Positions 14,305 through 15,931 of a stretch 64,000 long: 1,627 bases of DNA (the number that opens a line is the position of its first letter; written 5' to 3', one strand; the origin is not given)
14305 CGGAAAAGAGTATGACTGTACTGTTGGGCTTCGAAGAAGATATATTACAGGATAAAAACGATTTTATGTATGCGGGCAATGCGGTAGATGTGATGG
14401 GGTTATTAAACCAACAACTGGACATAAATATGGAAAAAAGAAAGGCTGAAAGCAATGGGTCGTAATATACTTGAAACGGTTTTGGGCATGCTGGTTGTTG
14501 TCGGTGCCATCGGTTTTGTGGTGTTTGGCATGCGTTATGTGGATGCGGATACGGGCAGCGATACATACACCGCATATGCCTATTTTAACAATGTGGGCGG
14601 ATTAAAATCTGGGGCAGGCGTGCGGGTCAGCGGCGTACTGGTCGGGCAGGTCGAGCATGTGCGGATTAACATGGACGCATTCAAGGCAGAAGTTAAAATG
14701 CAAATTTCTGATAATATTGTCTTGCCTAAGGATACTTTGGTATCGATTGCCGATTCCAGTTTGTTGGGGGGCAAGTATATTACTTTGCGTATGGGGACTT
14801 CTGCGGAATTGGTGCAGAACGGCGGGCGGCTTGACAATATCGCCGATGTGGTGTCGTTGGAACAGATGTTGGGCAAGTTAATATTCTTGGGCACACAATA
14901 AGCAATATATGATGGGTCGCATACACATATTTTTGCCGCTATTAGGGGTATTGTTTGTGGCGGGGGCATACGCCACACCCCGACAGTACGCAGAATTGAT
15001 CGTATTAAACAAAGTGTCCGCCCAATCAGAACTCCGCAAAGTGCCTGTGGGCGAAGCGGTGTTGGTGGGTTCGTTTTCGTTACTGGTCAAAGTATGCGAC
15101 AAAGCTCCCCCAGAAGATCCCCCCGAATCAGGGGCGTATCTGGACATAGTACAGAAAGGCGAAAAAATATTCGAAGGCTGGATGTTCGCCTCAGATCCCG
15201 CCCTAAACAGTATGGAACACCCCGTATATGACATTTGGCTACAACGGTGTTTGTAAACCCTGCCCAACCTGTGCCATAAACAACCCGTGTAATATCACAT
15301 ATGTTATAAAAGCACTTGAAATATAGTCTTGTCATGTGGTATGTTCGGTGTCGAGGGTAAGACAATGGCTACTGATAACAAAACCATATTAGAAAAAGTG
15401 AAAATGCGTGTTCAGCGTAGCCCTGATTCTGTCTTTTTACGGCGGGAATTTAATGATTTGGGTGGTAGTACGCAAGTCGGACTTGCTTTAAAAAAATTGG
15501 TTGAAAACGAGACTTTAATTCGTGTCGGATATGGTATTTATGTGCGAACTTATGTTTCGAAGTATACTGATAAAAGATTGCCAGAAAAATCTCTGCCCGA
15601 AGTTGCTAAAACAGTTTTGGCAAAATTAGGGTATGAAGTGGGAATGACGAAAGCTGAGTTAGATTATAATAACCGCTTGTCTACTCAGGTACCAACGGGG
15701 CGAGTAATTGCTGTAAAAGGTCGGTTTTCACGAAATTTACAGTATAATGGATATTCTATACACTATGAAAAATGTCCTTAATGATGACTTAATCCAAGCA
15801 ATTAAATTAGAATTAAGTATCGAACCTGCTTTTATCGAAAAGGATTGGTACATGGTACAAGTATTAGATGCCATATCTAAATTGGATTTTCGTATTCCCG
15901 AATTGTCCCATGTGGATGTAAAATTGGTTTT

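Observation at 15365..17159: Decayed defence islet: AbiEi-like regulator, truncated AbiEii nucleotidyltransferase and an orphan Type I hsdS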

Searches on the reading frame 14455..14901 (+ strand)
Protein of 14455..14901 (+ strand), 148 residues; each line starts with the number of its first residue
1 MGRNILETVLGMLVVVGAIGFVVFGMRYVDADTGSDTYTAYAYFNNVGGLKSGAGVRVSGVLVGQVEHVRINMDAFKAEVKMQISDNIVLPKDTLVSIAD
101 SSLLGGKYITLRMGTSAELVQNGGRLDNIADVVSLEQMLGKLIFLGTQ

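Call 60: find_encoding_contigs(protein=window:14455-14901:+, flank=6000, max_places=10)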
Protein window:14455-14901:+ (148 aa): 1 contig read that carries it; 1 place shown.
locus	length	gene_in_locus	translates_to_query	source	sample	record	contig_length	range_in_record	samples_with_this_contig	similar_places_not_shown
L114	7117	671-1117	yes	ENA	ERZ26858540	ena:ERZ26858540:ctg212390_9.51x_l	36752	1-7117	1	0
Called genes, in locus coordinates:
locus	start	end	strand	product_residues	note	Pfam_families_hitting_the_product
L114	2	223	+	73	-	?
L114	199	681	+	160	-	PF02470:MlaD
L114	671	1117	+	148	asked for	PF02470:MlaD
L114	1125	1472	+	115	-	PF09923:DUF2155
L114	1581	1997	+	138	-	PF19570:DUF6088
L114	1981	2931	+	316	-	PF08843:AbiEii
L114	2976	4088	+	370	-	PF01420:Methylase_S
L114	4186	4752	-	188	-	PF02581:TMP-TENI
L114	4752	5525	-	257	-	PF05690:ThiG, PF00977:His_biosynth (faint)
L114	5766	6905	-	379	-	PF07992:Pyr_redox_2 (faint), PF00890:FAD_binding_2, PF01266:DAO, PF01494:FAD_binding_3 (faint), PF01593:Amino_oxidase (faint), PF03486:HI0933_like (faint), PF13450:NAD_binding_8 (weak)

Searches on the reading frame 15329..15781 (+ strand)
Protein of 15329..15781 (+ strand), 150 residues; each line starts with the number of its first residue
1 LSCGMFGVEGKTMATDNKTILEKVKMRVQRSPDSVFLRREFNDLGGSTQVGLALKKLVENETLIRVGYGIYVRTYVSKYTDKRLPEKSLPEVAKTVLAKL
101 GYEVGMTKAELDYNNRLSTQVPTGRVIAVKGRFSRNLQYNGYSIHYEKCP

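Call 3: search_protein_families(library=pfam, proteins=[window:15329-15781:+], max_evalue=1)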
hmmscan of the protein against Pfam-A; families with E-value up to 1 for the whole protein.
window:15329-15781:+ (150 aa): 4 families
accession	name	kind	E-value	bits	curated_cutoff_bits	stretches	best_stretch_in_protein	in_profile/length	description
PF19570.5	DUF6088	-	3.9e-08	33.7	25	1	31-141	10-117/172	Family of unknown function (DUF6088)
PF00538.25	Linker_histone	-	0.027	15.1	22.4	0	47-69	43-66/74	linker histone H1 and H5 family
PF01336.31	tRNA_anti-codon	-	0.043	14.2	27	0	115-148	39-71/75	OB-fold nucleic acid binding domain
PF06505.16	XylR_N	-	0.06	13.5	23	1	91-115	44-68/101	Activator of aromatic catabolism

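Call 4: search_protein_families(library=ncbifam, proteins=[window:15329-15781:+], max_evalue=1)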
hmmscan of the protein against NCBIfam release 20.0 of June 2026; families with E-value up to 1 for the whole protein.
window:15329-15781:+ (150 aa): 1 family
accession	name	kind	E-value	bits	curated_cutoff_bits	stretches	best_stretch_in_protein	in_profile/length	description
NF047376.1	TAA_AbiEi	equivalog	0.13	11.9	150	1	48-81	36-69/172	type IV toxin-antitoxin system AbiEi family antitoxin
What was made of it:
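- On AbiE (Type IV TA / Abi): The NCBIfam TAA_AbiEi equivalog is not reached (11.9 against 150 bits, call 4), so this is the DUF6088 subtype rather than the canonical COG5340 type.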

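Call 5: search_protein_families(library=padloc, proteins=[window:15329-15781:+], max_evalue=1)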
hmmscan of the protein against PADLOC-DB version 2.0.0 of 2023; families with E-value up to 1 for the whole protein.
window:15329-15781:+ (150 aa): 13 families
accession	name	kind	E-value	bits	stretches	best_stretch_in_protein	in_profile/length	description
PDLC02229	AbiEi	-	1.9e-40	136.5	1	19-148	2-131/131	AbiEi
PDLC02258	AbiEi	-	4.8e-32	109.7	1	10-144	59-191/196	AbiEi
PDLC02226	AbiEi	-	7.2e-17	59.9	1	19-138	2-117/202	AbiEi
PDLC02233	AbiEi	-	1e-08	33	1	19-87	3-72/214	AbiEi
PDLC02246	AbiEi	-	5.2e-06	24.2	1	16-137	6-120/230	AbiEi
PDLC02247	AbiEi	-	9.7e-06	23.6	1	47-129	43-121/215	AbiEi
PDLC02250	AbiEi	-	0.00016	19.6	1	27-132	9-107/197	AbiEi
PDLC02236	AbiEi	-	0.0016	16.2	1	53-127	34-108/207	AbiEi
PDLC02264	AbiEi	-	0.003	15.6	1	47-140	33-123/205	AbiEi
PDLC02234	AbiEi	-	0.0067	14.2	1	32-82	13-61/191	AbiEi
PDLC02225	AbiEi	-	0.012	13.4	1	34-75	18-56/198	AbiEi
PDLC02235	AbiEi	-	0.018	12.7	1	37-94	27-81/240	AbiEi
PDLC02228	AbiEi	-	0.027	11.8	1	53-76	55-78/216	AbiEi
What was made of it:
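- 15365..15781 (+): abiEi: intact 138-aa DUF6088-type AbiEi (antitoxin and probable autorepressor). PADLOC AbiEi E=1.9e-40, full profile; Pfam DUF6088 above its cutoff (calls 3, 5).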

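Call 52: search_solved_structures(query=window:15365-15778:+, max_evalue=1)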
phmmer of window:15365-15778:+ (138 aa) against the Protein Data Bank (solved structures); distinct sequences matched with E-value up to 1: 0.
